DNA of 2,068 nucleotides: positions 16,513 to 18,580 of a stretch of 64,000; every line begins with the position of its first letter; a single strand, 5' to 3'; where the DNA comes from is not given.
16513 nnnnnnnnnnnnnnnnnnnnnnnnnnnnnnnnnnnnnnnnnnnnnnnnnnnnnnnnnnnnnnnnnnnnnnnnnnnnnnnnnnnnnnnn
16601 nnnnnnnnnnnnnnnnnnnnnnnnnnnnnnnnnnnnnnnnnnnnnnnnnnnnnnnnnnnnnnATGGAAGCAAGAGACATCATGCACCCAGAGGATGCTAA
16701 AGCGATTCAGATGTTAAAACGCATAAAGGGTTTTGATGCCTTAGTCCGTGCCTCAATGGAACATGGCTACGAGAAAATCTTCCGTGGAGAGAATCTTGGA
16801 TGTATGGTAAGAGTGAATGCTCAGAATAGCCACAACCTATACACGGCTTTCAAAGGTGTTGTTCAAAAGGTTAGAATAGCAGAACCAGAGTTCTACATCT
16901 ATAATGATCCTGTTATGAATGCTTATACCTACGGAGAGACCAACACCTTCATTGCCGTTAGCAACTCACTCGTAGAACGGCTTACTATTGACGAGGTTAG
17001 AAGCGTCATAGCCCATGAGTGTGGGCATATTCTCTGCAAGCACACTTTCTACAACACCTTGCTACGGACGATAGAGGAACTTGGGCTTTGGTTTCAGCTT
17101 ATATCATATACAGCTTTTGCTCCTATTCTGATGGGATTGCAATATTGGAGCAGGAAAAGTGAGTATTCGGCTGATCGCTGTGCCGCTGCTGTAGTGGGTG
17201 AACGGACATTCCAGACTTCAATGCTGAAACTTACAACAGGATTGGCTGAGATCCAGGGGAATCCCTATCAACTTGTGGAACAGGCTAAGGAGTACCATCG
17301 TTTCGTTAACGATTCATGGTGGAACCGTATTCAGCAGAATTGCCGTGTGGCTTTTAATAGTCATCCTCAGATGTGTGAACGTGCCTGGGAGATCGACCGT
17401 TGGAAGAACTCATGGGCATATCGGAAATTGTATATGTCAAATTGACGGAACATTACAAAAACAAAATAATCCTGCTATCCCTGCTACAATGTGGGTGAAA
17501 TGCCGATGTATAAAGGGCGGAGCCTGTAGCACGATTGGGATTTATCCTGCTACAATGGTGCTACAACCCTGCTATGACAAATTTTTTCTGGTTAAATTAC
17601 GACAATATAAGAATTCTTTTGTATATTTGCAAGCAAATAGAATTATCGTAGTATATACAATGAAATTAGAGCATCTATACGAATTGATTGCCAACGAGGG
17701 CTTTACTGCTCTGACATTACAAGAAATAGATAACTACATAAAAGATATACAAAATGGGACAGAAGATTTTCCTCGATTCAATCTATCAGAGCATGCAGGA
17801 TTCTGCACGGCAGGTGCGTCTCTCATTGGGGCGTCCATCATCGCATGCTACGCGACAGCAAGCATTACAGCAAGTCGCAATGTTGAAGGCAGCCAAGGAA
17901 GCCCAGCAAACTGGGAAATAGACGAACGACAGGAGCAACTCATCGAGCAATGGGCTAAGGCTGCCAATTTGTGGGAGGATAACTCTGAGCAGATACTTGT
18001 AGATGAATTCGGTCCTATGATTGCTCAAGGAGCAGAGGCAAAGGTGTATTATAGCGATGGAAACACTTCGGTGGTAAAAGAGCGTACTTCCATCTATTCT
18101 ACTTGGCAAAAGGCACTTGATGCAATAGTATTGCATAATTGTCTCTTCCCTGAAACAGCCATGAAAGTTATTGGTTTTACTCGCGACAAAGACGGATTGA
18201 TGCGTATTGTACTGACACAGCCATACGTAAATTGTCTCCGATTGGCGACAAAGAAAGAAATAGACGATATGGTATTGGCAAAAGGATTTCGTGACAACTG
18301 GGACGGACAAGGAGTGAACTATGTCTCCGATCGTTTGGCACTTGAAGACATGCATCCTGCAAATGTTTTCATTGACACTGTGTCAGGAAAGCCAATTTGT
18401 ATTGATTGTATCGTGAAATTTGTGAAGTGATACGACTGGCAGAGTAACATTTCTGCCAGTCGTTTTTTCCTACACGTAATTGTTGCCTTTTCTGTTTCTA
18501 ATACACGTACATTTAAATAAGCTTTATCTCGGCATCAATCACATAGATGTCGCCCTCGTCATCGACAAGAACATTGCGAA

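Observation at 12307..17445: Candidate new WYL-controlled five-gene membrane-effector system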

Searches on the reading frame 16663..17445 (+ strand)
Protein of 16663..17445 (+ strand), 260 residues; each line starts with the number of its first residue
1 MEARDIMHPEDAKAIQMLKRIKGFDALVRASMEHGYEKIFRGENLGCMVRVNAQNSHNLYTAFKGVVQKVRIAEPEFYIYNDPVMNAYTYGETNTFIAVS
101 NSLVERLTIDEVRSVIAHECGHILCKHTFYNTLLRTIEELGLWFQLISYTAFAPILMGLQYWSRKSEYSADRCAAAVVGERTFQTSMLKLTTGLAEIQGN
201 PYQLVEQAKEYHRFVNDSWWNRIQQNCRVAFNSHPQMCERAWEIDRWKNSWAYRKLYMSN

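Call 10: search_protein_families(library=padloc, proteins=[window:16663-17445:+], max_evalue=10)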
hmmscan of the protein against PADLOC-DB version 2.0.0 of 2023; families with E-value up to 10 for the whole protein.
window:16663-17445:+ (260 aa): 0 families

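Call 36: find_homologous_proteins(query=window:16663-17445:+, max_evalue=0.00001)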
Query window:16663-17445:+ (260 aa): 641 proteins with E <= 0.00001 among 990 candidates; the best 120 are listed.
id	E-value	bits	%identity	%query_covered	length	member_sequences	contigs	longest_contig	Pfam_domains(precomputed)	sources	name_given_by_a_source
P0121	6.0e-173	591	98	100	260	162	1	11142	PF01435.25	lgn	-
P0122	2.5e-166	569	95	98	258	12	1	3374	PF01435.25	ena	-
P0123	2.6e-142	491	80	100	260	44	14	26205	PF01435.25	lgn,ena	-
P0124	6.3e-141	486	80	98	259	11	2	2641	PF01435.25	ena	-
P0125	1.7e-139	481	79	98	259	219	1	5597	PF01435.25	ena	-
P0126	3.5e-139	480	79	98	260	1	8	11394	PF01435.25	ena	-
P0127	7.1e-139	479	79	99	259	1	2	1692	PF01435.25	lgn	-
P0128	7.6e-139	479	79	98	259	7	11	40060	PF01435.25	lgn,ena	-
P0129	9.7e-139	479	79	98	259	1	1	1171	PF01435.25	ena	-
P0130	1.3e-138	479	77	98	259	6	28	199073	PF01435.25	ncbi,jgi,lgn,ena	jgi:Zn-dependent protease with chaperone function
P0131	1.6e-138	478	78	99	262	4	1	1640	PF01435.25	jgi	jgi:Zn-dependent protease with chaperone function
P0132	1.9e-138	478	79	98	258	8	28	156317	PF01435.25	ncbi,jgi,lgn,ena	jgi:Zn-dependent protease with chaperone function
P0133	2.3e-138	478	79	98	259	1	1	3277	PF01435.25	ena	-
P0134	2.5e-138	478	78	98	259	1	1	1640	PF01435.25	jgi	-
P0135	4.4e-138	477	78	100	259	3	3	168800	PF01435.25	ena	-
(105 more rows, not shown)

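Call 39: find_related_loci(query=A2, collection=metagenome_contigs, flank=10000)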
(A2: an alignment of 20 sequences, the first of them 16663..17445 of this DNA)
Query A2 (260 aa) in metagenome_contigs; peptide patterns used: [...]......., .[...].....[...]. (x = any residue, [..] = any of these).
600 stretches matched a pattern (row limit reached: there are more); 432 encode a relative of the query (tblastn E <= 1e-3); the best 80 are kept; 80 distinct loci.
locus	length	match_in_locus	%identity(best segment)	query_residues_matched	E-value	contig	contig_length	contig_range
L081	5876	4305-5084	98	1-260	2e-180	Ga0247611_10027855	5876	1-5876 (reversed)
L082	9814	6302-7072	92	1-257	1e-167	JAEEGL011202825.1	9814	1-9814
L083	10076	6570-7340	91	1-257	7e-165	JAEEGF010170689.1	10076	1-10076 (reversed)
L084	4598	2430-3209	85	1-260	3e-160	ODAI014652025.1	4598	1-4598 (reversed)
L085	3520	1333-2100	80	1-256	6e-153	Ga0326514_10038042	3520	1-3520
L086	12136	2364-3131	79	1-256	2e-146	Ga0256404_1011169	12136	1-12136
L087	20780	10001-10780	80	1-260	2e-146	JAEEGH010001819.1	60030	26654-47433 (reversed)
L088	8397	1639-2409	78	1-257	3e-146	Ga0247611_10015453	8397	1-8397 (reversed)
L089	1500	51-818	78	1-256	2e-158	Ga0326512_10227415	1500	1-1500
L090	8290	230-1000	77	1-257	2e-145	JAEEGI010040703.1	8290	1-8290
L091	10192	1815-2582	79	1-256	2e-145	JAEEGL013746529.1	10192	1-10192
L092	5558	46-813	77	1-256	5e-146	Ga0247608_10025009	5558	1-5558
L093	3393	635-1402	77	1-256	2e-150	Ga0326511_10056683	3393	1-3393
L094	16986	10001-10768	78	1-256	1e-143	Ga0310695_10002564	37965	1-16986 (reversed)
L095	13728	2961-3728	78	1-256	1e-143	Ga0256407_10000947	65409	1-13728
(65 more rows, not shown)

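Call 57: search_solved_structures(query=A2, max_evalue=0.01)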
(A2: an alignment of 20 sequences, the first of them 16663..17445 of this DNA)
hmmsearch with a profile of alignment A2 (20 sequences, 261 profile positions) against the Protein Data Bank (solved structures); distinct sequences matched with E-value up to 0.01: 2.
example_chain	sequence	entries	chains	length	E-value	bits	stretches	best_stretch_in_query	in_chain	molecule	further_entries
3cqb_A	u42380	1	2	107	8.6e-10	41.7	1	60-134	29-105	Probable protease htpX homolog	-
4il3_A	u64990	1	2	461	0.0062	19.2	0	64-141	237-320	Ste24p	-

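Call 91: search_dna_similar(query=window:16663-17445:+, collection=plasmids, mode=protein, max_rows=8, max_evalue=1e-10)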
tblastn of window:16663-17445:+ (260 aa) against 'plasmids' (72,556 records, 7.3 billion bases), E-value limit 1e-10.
Records with a match: 6; places in all: 6; records where one place covers at least 80% of the query: 6.
Best place of each record, by identity: <60% 6.
By first word of the organism name: Thermus 2; Bernardetia 1; Nonomuraea 1; Tsukamurella 1; Rhodococcus 1.
By predicted mobility (MOB-suite, as given by PLSDB): non-mobilizable 5; mobilizable 1.
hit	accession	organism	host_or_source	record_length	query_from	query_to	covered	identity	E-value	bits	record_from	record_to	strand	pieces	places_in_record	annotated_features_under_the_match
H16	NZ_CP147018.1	Bernardetia sp. Wsw4-3y2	Red alga,Red algae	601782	8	260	97%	31.0%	2e-26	114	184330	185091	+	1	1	M48 family metallopeptidase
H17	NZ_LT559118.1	Nonomuraea gerenzanensis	-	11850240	1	256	98%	29.2%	8e-23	104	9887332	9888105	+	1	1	none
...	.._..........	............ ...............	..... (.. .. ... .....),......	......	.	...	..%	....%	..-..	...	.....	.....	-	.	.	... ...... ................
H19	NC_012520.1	Rhodococcus opacus B4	-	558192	8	253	95%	29.1%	3e-22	102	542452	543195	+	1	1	M48 family metallopeptidase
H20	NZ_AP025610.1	Thermus thermophilus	-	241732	1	247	95%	24.3%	2e-11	71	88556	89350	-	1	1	M48 family metallopeptidase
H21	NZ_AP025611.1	Thermus thermophilus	-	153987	8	249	93%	24.4%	8e-12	72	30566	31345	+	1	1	M48 family metallopeptidase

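Call 92: search_dna_similar(query=window:16663-17445:+, collection=phages, mode=protein, max_rows=8, max_evalue=1e-10)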
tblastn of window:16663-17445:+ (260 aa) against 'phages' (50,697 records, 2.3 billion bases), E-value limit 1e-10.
No match.

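Call 93: get_annotated_region(hit=H16, flank=6000)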
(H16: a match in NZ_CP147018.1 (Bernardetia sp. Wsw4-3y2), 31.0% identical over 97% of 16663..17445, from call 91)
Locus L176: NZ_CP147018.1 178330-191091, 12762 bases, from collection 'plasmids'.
description: Bernardetia sp. Wsw4-3y2 plasmid plasmd1, complete sequence
organism: Bernardetia sp. Wsw4-3y2 (NCBI taxid 3127471)
taxonomy: Bacteria; Bacteroidota; Cytophagia; Cytophagales; Bernardetiaceae; Bernardetia; Bernardetia sp. Wsw4-3y2
host: -; source: Red alga,Red algae; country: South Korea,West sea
typing (MOB-suite, as given by PLSDB): non-mobilizable
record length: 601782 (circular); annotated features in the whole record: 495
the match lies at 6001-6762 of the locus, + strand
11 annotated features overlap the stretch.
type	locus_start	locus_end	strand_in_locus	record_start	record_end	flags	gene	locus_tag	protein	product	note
CDS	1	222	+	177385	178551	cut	-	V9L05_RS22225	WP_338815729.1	DUF262 domain-containing protein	-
CDS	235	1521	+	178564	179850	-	-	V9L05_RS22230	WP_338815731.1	DUF3696 domain-containing protein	-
CDS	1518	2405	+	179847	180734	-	-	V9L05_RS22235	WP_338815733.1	hypothetical protein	-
CDS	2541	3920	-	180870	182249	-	-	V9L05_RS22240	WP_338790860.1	dipeptidase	-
CDS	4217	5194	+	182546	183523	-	-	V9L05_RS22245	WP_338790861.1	calcium/sodium antiporter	GO:0098662 - inorganic cation transmembrane transport [Evidence IEA]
CDS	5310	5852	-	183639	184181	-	rfbC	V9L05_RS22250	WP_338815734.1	dTDP-4-dehydrorhamnose 3,5-epimerase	GO:0019305 - dTDP-rhamnose biosynthetic process [Evidence IEA]; GO:0009243 - O antigen biosynthetic process [Evidence ...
CDS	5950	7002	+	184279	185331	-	-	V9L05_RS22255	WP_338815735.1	M48 family metallopeptidase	-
CDS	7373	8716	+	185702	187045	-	-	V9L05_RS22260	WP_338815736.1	efflux RND transporter periplasmic adaptor subunit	-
CDS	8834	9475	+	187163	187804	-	-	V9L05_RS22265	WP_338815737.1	class I SAM-dependent methyltransferase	-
CDS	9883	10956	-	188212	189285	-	-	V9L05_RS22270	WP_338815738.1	ferredoxin--NADP reductase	-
CDS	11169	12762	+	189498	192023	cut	-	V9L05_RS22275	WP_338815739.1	response regulator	GO:0000160 - phosphorelay signal transduction system [Evidence IEA]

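Call 94: get_annotated_region(hit=H18, flank=6000)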
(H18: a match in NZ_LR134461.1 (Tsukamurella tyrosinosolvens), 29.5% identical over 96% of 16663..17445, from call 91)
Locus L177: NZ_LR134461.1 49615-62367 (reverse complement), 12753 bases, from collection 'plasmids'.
description: Tsukamurella tyrosinosolvens strain NCTC13231 plasmid 19, complete sequence
organism: Tsukamurella tyrosinosolvens (NCBI taxid 57704)
taxonomy: Bacteria; Actinomycetota; Actinomycetes; Mycobacteriales; Tsukamurellaceae; Tsukamurella; Tsukamurella tyrosinosolvens
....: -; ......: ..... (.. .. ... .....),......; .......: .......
typing (MOB-suite, as given by PLSDB): non-mobilizable
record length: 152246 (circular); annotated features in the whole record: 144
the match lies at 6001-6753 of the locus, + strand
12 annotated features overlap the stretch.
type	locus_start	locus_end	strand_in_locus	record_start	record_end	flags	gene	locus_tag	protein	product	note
CDS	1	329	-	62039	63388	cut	-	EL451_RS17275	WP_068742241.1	dicarboxylate/amino acid:cation symporter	-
CDS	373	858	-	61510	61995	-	grpE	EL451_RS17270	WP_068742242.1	nucleotide exchange factor GrpE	GO:0006457 - protein folding [Evidence IEA]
CDS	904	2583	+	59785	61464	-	-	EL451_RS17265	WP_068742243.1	Hsp70 family protein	-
CDS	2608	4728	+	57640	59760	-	-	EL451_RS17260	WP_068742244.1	hypothetical protein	-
CDS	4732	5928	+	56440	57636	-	-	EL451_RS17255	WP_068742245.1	multidrug effflux MFS transporter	GO:0055085 - transmembrane transport [Evidence IEA]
CDS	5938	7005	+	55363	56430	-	-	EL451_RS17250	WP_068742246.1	M48 family metallopeptidase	-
CDS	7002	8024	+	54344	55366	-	-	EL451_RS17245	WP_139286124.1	hypothetical protein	-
CDS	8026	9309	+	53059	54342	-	-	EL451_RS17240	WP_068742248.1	methyltransferase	-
CDS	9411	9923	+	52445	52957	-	-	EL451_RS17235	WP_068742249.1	M23 family metallopeptidase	-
CDS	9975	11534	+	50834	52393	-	zwf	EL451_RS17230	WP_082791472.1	glucose-6-phosphate dehydrogenase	GO:0006098 - pentose-phosphate shunt [Evidence IEA]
CDS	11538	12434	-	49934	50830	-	-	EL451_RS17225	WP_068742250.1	tyrosine recombinase XerC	GO:0007049 - cell cycle [Evidence IEA]; GO:0051301 - cell division [Evidence IEA]; GO:0007059 - chromosome segregation ...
CDS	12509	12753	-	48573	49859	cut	-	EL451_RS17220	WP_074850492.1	MFS transporter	GO:0055085 - transmembrane transport [Evidence IEA]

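Call 95: find_related_loci(query=A2, collection=viral_contigs, flank=10000)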
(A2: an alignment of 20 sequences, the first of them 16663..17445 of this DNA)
Query A2 (260 aa) in viral_contigs; peptide patterns used: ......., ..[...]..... (x = any residue, [..] = any of these).
46 stretches matched a pattern, but none encodes a relative of the query by tblastn (E <= 1e-3).

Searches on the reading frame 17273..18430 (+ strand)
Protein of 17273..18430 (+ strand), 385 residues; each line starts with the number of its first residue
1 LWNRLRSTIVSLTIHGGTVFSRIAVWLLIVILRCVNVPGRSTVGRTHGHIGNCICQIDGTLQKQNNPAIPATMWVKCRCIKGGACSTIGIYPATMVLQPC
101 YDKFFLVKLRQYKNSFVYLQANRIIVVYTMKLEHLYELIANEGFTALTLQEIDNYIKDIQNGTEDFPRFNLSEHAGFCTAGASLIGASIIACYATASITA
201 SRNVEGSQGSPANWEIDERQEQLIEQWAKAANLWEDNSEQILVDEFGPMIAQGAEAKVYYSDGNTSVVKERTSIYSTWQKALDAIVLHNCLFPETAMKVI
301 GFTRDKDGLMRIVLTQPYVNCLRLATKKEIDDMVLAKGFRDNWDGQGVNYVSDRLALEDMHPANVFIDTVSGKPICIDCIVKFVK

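Call 3: search_protein_families(library=pfam, proteins=[window:17273-18430:+], max_evalue=0.01)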
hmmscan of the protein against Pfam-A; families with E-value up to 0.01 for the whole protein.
window:17273-18430:+ (385 aa): 1 family
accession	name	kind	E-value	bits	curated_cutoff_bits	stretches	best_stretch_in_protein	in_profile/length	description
PF18762.7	Kinase-PolyVal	-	1.7e-32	113.1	27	1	218-383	2-158/160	Serine/Threonine/Tyrosine Kinase found in polyvalent proteins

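Call 4: search_protein_families(library=padloc, proteins=[window:17273-18430:+], max_evalue=0.01)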
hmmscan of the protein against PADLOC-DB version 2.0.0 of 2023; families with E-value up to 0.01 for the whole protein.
window:17273-18430:+ (385 aa): 0 families

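Call 5: search_protein_families(library=ncbifam, proteins=[window:17273-18430:+], max_evalue=0.01)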
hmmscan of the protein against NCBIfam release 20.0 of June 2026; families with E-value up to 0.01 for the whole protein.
window:17273-18430:+ (385 aa): 0 families
